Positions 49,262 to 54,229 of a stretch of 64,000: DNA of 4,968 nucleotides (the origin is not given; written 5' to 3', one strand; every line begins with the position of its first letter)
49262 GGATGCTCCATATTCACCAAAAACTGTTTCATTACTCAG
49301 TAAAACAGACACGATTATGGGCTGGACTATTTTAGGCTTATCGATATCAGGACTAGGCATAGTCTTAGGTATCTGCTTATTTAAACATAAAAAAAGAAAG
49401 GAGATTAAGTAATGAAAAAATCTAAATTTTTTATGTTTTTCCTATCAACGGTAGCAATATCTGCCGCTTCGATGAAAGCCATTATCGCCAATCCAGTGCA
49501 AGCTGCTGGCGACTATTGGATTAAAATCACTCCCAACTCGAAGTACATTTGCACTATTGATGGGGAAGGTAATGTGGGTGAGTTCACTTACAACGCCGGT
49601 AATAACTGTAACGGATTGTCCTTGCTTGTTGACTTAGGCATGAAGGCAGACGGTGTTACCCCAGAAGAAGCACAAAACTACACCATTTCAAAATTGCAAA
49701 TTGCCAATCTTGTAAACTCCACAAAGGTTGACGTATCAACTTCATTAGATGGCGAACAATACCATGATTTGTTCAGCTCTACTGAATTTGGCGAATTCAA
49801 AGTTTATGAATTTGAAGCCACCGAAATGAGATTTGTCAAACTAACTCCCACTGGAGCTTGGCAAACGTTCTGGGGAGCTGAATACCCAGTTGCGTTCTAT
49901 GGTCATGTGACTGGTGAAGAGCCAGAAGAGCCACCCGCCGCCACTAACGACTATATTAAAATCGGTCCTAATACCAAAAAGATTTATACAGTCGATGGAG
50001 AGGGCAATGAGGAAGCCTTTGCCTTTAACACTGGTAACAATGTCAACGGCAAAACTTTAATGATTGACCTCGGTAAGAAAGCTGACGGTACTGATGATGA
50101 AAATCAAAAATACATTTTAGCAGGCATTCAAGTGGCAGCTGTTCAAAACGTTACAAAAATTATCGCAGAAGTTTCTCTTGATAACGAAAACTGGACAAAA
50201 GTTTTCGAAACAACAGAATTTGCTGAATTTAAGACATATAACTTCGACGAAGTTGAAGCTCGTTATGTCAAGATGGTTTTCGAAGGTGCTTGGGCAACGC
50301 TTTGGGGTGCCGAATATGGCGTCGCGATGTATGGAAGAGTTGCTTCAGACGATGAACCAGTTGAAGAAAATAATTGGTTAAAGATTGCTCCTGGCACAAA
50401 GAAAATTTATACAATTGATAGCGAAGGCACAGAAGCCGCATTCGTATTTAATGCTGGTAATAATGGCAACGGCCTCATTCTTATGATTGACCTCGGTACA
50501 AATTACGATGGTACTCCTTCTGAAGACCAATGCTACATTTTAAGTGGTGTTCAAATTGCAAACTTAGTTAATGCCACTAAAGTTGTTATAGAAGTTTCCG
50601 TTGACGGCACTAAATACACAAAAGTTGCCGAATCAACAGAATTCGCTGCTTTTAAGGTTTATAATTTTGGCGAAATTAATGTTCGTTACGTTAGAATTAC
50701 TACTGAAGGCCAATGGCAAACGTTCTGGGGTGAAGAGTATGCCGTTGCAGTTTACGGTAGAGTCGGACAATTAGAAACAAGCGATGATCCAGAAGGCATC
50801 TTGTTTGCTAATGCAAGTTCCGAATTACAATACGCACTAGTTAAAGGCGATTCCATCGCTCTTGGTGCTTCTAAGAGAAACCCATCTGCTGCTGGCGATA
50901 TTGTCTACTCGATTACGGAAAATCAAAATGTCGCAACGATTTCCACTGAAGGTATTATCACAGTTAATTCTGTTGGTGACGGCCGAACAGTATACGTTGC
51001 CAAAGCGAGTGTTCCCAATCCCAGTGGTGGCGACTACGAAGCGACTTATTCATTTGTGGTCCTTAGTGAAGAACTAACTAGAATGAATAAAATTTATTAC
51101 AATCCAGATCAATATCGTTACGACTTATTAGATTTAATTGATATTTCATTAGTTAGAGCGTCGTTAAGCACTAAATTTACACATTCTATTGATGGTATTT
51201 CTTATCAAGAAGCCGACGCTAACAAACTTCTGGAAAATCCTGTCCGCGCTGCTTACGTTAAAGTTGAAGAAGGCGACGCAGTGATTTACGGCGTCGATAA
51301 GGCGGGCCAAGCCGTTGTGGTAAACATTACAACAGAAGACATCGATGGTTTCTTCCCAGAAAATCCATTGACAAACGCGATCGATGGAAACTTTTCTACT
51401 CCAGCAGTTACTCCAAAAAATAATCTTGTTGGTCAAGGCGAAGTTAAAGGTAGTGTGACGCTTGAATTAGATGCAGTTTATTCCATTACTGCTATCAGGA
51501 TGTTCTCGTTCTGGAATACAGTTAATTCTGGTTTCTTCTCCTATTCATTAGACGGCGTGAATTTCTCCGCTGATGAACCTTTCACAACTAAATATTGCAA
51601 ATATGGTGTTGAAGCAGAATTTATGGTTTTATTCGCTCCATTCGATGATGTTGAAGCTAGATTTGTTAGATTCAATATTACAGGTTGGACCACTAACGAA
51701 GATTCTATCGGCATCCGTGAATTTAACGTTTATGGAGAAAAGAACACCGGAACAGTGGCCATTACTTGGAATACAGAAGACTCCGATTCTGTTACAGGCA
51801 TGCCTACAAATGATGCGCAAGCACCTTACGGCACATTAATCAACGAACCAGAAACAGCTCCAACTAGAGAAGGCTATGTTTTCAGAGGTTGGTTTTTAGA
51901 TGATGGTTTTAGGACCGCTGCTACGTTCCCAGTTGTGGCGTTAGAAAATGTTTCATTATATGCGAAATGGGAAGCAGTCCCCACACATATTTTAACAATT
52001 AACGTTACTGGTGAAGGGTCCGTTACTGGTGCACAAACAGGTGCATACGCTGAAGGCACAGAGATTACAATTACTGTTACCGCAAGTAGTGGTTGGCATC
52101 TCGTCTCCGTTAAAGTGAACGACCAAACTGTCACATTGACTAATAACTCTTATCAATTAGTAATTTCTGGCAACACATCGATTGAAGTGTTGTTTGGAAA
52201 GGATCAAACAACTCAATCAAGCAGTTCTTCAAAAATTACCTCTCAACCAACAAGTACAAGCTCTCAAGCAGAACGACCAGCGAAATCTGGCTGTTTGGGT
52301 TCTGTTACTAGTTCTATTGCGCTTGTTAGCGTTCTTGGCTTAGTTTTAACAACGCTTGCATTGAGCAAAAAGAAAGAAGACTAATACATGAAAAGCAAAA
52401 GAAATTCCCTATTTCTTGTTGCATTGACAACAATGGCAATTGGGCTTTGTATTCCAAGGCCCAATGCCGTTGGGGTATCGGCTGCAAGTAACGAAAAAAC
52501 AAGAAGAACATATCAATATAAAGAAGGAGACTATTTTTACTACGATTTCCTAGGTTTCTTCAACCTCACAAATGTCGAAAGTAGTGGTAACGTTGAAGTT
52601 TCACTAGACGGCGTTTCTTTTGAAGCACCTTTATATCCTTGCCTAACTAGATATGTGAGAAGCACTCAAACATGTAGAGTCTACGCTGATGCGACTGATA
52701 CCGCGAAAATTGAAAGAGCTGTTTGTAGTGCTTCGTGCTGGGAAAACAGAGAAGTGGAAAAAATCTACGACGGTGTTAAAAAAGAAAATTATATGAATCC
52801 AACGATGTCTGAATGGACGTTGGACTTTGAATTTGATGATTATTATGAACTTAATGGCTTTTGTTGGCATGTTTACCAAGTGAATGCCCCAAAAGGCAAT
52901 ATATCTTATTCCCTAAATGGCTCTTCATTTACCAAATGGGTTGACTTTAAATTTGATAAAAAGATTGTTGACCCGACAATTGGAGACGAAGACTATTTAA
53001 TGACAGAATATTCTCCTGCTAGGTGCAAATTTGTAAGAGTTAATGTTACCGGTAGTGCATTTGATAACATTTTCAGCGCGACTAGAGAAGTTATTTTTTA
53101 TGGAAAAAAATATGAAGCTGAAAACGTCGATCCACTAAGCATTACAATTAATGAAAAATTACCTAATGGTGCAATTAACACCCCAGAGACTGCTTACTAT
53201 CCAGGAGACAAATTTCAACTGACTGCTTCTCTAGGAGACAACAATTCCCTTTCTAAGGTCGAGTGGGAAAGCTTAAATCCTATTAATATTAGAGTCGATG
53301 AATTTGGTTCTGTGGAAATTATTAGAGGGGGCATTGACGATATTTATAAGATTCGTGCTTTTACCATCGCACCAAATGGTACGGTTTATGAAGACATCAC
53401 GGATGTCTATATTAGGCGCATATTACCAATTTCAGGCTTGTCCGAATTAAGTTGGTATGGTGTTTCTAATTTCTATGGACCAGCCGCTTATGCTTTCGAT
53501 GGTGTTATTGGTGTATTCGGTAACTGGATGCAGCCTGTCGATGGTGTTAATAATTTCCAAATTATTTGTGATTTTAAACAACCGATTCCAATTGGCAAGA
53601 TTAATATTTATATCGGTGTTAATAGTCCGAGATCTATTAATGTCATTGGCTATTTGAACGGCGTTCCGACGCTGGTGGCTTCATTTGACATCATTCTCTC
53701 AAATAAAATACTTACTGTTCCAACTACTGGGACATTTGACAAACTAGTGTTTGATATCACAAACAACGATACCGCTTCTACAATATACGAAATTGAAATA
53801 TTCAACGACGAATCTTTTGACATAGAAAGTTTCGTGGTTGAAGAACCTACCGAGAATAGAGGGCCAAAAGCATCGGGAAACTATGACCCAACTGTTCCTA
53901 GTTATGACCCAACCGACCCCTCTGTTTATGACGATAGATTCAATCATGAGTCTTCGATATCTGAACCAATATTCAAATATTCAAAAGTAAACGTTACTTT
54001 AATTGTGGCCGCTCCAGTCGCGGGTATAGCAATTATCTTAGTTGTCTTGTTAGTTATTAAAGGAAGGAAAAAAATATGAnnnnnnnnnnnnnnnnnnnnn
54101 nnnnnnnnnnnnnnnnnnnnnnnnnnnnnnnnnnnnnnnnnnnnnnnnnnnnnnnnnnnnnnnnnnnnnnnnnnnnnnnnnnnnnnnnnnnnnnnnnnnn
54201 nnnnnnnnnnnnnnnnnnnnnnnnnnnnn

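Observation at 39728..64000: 24-kb glycan capture and utilisation island with an unusual architecture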

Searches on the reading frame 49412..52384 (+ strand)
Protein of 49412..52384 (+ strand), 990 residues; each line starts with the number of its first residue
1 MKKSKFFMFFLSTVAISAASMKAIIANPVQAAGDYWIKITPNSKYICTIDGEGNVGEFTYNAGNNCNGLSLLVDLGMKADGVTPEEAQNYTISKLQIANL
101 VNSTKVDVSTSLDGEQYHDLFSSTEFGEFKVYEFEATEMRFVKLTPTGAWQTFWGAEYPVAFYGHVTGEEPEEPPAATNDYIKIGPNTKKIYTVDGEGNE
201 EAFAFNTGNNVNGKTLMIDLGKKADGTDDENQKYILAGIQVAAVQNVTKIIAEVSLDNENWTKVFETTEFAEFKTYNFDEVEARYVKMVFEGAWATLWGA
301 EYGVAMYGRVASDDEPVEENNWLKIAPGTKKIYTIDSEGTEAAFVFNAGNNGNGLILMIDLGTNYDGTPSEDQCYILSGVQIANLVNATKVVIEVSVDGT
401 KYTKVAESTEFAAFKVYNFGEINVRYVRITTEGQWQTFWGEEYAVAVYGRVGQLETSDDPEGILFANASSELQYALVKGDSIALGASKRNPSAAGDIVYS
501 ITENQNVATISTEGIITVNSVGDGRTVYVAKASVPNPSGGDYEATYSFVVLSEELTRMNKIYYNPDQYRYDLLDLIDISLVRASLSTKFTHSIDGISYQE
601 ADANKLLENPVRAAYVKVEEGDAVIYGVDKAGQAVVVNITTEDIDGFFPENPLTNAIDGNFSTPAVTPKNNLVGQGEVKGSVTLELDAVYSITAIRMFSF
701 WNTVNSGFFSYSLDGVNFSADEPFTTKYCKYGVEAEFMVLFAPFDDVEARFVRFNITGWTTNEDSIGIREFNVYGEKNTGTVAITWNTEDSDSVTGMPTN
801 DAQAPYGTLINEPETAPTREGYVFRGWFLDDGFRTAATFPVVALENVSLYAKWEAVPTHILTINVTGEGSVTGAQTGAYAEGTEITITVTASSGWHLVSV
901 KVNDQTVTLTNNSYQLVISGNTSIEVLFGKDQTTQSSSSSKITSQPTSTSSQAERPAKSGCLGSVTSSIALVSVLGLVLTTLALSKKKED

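Call 5: search_protein_families(library=pfam, proteins=[window:49412-52384:+], max_evalue=0.01)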
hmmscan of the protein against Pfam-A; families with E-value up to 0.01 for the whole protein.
window:49412-52384:+ (990 aa): 4 families
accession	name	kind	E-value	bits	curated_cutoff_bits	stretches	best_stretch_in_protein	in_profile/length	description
PF00754.31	F5_F8_type_C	-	1.1e-24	87.4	28.2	4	189-296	13-117/127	F5/8 type C domain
PF18998.6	Flg_new_2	-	1.6e-12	47.6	23.6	1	861-930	3-71/73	Divergent InlB B-repeat domain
PF22633.2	F5_F8_type_C_2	-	1.8e-11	44.9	27.8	1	212-288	18-91/91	NedA-like, galactose-binding domain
PF09479.16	Flg_new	-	6.1e-11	42.7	27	1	785-852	4-65/65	Listeria-Bacteroides repeat domain (List_Bact_rpt)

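Call 54: search_solved_structures(query=window:49412-52384:+, max_evalue=0.01)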
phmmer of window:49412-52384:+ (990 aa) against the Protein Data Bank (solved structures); distinct sequences matched with E-value up to 0.01: 2.
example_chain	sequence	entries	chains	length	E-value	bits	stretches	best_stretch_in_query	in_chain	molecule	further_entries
2j1a_A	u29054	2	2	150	0.00071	20.8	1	637-771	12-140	HYALURONIDASE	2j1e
2j7m_A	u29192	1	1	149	0.0008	20.6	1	638-771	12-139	HYALURONIDASE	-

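Call 82: search_protein_families(library=ncbifam, proteins=[window:49412-52384:+], max_evalue=0.001)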
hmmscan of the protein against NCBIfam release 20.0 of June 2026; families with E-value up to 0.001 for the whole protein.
window:49412-52384:+ (990 aa): 1 family
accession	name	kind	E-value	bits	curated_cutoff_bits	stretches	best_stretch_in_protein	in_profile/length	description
TIGR02543.1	List_Bact_rpt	repeat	1.7e-09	37.9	20.95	1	817-855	1-42/44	TIGR02543 family repeat protein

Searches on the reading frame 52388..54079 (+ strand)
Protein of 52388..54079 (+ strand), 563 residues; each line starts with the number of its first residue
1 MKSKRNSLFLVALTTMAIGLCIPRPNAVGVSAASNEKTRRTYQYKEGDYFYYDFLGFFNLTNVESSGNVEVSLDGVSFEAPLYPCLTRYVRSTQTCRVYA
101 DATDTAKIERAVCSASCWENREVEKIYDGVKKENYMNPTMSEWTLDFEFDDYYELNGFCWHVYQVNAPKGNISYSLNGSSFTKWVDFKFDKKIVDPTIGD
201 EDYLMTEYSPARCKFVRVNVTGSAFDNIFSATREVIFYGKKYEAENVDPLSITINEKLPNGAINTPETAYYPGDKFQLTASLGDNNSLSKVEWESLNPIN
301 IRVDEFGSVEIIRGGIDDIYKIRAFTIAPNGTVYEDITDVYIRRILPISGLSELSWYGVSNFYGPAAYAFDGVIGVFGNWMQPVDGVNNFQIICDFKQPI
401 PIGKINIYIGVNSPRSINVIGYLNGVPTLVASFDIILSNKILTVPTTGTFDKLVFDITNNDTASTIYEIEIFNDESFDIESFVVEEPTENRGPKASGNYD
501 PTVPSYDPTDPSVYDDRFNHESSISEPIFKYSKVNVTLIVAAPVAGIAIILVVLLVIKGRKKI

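Call 7: search_protein_families(library=pfam, proteins=[window:52388-54079:+], max_evalue=0.01)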
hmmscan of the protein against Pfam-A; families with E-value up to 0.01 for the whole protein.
window:52388-54079:+ (563 aa): 1 family
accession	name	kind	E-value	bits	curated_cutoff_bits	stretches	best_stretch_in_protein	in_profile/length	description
PF00754.31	F5_F8_type_C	-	0.00044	20.8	28.2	0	120-223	11-115/127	F5/8 type C domain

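Call 82: search_protein_families(library=ncbifam, proteins=[window:52388-54079:+], max_evalue=0.001)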
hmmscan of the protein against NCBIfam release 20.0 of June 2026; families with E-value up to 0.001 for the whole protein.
window:52388-54079:+ (563 aa): 0 families
